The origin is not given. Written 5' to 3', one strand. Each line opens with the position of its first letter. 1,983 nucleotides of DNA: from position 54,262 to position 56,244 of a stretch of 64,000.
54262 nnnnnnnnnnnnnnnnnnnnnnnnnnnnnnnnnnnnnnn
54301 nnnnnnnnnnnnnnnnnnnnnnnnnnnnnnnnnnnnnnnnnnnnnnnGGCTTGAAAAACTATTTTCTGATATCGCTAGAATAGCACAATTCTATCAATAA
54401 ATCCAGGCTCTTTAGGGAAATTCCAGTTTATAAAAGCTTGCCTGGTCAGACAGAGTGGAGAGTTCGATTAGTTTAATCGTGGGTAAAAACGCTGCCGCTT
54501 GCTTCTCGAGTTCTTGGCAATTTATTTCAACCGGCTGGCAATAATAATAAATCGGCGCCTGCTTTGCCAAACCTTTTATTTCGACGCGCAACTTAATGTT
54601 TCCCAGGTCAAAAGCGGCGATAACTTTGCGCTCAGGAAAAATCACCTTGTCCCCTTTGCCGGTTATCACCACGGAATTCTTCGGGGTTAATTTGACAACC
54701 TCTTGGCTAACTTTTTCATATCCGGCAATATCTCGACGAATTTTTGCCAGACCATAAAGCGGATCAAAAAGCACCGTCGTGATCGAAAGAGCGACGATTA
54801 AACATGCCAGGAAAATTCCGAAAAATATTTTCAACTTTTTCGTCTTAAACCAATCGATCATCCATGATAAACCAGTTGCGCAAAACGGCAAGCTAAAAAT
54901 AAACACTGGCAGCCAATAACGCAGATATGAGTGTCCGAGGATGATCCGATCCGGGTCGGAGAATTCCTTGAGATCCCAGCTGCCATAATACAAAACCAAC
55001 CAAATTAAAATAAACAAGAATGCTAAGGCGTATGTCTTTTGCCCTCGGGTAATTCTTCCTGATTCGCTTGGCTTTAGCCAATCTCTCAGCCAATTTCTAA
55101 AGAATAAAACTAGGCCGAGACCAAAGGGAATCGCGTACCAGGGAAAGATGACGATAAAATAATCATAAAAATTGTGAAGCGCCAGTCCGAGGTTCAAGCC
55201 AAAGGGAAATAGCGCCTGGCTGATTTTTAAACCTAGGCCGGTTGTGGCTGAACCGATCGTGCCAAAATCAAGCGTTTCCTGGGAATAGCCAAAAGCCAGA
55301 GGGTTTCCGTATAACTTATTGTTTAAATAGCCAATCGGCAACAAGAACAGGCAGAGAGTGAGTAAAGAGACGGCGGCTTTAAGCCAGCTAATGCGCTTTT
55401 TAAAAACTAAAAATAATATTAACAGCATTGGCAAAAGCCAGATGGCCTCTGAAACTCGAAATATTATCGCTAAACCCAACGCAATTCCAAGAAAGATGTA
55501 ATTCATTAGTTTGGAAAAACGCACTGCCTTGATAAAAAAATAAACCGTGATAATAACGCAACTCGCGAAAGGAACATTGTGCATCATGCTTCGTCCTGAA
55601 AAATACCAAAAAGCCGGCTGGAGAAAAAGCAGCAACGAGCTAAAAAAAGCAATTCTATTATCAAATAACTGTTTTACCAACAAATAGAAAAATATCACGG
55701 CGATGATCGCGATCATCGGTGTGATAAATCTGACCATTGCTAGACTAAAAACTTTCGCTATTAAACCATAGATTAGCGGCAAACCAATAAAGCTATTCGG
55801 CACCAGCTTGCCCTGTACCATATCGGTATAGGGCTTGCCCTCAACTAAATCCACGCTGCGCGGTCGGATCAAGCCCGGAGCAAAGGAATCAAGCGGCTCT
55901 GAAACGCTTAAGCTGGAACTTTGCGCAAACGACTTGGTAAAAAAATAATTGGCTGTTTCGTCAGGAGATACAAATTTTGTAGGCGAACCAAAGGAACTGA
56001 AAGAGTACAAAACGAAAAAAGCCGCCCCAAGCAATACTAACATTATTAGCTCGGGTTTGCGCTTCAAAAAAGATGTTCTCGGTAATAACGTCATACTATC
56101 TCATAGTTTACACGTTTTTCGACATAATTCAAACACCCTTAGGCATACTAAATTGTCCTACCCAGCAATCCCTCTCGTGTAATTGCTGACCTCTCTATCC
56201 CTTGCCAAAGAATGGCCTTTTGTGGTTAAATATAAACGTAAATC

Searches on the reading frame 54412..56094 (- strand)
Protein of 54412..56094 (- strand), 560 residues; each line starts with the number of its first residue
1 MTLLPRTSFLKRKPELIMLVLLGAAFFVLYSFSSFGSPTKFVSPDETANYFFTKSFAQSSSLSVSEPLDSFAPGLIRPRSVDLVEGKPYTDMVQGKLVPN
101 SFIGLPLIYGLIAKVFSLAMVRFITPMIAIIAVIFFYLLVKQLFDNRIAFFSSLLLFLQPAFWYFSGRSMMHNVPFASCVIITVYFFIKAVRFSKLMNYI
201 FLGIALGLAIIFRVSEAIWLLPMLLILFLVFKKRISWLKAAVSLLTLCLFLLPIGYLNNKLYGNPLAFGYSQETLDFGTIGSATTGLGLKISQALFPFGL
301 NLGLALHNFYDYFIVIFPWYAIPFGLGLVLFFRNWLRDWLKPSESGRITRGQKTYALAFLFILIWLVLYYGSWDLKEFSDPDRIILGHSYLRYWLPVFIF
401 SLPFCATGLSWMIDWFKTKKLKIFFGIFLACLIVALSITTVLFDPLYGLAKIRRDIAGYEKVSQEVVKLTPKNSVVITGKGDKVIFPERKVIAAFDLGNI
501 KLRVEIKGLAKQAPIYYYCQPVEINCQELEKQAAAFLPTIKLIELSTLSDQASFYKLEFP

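Call 78: search_protein_families(library=pfam, proteins=[window:54412-56094:-], max_evalue=0.001)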
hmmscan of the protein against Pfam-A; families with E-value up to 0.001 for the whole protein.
window:54412-56094:- (560 aa): 1 family
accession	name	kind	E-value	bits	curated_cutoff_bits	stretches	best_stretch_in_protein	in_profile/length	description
PF13231.12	PMT_2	-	1.4e-14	55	26.1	1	111-252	12-152/160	Dolichyl-phosphate-mannose-protein mannosyltransferase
